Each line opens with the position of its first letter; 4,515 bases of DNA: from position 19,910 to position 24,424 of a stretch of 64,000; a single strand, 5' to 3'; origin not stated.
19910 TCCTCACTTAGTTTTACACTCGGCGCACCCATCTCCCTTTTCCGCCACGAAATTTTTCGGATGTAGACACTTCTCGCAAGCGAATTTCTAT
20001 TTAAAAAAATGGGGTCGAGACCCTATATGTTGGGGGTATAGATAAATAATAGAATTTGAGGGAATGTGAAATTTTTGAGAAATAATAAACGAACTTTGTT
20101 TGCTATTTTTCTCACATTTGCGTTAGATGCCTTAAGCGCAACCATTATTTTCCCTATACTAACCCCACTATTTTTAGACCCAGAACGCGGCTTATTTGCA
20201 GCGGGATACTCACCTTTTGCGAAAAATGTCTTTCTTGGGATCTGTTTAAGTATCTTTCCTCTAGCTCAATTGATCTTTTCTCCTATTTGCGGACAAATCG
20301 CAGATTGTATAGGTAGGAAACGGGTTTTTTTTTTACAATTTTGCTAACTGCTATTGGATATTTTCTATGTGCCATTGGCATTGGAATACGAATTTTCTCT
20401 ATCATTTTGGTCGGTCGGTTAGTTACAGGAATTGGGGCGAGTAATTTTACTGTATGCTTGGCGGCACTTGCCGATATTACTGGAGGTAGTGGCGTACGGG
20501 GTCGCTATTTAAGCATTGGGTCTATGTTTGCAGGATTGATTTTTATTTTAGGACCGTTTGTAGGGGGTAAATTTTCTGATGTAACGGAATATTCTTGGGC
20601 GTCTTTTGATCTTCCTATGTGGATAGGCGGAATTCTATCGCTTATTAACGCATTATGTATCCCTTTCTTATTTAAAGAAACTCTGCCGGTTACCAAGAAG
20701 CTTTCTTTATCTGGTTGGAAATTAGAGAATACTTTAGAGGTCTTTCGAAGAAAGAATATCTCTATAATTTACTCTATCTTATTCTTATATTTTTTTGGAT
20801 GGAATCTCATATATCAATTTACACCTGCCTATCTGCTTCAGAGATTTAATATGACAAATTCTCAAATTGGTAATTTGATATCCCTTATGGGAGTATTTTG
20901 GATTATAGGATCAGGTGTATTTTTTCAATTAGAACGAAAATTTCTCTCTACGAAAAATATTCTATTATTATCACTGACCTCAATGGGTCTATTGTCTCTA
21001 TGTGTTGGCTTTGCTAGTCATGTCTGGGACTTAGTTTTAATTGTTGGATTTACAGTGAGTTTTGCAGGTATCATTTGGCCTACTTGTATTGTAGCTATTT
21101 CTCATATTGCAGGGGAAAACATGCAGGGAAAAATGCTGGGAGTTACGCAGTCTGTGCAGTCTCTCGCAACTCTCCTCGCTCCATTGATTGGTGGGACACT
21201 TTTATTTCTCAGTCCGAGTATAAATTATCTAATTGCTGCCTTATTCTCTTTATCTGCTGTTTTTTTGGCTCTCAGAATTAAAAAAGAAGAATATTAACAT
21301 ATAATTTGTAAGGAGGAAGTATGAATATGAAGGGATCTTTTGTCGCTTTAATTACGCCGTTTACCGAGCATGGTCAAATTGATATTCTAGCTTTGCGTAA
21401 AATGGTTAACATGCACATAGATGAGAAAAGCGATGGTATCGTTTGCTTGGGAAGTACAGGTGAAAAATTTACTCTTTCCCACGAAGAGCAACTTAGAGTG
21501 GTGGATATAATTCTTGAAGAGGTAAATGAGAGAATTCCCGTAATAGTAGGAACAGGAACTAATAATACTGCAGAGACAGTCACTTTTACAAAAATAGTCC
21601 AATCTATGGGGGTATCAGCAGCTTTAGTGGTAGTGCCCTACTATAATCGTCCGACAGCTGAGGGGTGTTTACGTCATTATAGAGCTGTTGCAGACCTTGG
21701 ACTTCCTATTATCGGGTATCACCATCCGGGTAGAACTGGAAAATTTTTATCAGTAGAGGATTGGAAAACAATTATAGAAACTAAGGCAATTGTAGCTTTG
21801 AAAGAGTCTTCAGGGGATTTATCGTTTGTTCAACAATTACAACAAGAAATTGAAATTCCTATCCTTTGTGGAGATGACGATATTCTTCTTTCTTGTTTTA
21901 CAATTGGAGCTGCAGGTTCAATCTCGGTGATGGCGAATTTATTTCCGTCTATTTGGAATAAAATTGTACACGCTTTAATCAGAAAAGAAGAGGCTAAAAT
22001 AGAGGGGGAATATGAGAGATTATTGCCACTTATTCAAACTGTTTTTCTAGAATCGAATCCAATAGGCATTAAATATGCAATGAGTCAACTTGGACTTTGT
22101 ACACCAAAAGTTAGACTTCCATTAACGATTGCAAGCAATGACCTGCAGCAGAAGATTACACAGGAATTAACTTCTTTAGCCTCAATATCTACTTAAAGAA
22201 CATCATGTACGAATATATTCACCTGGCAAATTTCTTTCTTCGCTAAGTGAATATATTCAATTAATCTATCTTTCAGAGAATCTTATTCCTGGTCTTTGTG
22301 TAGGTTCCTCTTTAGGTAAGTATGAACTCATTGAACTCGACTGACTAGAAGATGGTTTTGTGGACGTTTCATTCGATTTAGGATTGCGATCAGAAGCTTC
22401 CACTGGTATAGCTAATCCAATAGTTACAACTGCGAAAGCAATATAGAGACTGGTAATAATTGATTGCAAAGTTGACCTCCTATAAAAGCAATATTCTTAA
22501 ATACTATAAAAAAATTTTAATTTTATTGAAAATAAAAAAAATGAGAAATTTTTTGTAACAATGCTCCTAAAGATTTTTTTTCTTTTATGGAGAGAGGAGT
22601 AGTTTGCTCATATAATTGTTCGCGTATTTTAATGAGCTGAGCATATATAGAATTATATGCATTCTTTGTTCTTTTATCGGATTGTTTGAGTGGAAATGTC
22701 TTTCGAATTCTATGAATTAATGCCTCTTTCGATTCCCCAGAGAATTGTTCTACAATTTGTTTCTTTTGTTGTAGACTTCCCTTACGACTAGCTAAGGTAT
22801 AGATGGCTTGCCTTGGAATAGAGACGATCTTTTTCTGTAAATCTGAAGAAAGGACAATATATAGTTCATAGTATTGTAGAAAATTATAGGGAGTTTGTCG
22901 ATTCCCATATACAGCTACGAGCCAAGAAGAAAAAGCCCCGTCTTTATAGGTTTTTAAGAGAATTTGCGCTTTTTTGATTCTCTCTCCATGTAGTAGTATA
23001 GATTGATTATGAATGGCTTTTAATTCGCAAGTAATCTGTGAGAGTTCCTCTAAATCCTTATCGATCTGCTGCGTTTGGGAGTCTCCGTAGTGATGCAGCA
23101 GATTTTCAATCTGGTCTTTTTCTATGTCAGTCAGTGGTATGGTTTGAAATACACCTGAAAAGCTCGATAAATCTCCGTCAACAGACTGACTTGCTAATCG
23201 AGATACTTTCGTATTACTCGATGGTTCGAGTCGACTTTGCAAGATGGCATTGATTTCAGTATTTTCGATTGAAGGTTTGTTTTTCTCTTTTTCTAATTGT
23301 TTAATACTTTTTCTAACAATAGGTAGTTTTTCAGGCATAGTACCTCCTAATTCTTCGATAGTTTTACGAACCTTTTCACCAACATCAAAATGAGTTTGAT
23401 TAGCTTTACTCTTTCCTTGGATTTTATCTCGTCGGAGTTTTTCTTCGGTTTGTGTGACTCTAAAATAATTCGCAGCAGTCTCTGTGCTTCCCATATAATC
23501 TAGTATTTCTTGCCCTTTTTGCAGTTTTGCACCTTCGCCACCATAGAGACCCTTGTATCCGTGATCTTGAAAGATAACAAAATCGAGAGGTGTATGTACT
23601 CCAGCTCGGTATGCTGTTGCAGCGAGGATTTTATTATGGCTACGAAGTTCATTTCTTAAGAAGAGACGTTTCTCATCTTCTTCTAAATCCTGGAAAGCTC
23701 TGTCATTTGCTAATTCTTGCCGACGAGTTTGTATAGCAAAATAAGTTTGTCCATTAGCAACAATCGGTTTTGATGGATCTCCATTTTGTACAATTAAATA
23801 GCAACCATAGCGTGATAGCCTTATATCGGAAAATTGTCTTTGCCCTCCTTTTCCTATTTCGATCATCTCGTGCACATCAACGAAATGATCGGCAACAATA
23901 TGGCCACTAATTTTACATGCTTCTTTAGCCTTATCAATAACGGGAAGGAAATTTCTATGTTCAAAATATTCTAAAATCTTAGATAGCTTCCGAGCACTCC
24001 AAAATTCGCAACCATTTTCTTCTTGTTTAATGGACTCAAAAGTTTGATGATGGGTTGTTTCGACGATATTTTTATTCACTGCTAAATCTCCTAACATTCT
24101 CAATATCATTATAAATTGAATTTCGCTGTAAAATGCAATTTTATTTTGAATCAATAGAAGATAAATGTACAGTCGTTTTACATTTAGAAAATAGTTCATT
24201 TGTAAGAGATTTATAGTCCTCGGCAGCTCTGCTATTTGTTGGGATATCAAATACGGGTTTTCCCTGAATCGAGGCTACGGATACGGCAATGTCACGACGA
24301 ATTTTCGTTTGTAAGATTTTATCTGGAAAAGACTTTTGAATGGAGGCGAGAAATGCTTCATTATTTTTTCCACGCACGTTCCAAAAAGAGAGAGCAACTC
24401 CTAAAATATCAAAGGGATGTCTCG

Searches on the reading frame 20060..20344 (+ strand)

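Call 31: search_protein_families(library=pfam, proteins=[window:20060-20344:+], max_evalue=0.00001)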
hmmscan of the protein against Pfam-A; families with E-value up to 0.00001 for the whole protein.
window:20060-20344:+ (95 aa): 1 family
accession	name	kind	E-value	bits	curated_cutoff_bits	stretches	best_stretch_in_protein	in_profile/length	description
PF07690.21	MFS_1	-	9.1e-07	28.5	33.4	1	16-92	1-67/347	Major Facilitator Superfamily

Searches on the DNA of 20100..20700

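Call 66: search_rna_families(source=window, start=20100, end=20700, threshold=evalue, max_evalue=1)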
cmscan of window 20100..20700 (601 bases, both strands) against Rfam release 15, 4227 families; matches with E-value up to 1: 0.
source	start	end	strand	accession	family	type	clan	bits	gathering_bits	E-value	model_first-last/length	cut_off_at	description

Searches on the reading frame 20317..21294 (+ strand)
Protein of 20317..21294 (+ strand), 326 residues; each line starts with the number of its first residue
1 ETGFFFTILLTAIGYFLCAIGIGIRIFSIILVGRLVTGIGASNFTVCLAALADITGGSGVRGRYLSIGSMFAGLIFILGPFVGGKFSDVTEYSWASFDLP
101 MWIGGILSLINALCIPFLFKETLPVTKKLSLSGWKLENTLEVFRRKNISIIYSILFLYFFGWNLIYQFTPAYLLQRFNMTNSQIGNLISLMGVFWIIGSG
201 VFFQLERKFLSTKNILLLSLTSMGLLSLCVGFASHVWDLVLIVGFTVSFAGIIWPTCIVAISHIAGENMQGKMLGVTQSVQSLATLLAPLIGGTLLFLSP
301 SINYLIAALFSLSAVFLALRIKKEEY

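Call 31: search_protein_families(library=pfam, proteins=[window:20317-21294:+], max_evalue=0.00001)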
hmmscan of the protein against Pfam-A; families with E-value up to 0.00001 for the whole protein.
window:20317-21294:+ (326 aa): 2 families
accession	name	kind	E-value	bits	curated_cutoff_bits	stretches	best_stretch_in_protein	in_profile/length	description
PF07690.21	MFS_1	-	9.3e-32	110.7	33.4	2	4-201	65-257/347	Major Facilitator Superfamily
PF12832.13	MFS_1_like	-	1.2e-06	28.2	25.2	1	130-295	202-361/373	MFS_1 like family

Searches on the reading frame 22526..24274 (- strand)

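Call 31: search_protein_families(library=pfam, proteins=[window:22526-24274:-], max_evalue=0.00001)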
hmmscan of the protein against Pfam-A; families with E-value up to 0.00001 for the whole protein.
window:22526-24274:- (583 aa): 2 families
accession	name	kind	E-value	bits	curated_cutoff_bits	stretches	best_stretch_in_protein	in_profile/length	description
PF03677.18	UPF0137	-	5.6e-76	255.9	34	1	340-576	3-237/237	Uncharacterised protein family (UPF0137)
PF02498.22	Bro-N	-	1.7e-07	32.2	25.6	1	83-175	6-88/96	BRO family, N-terminal domain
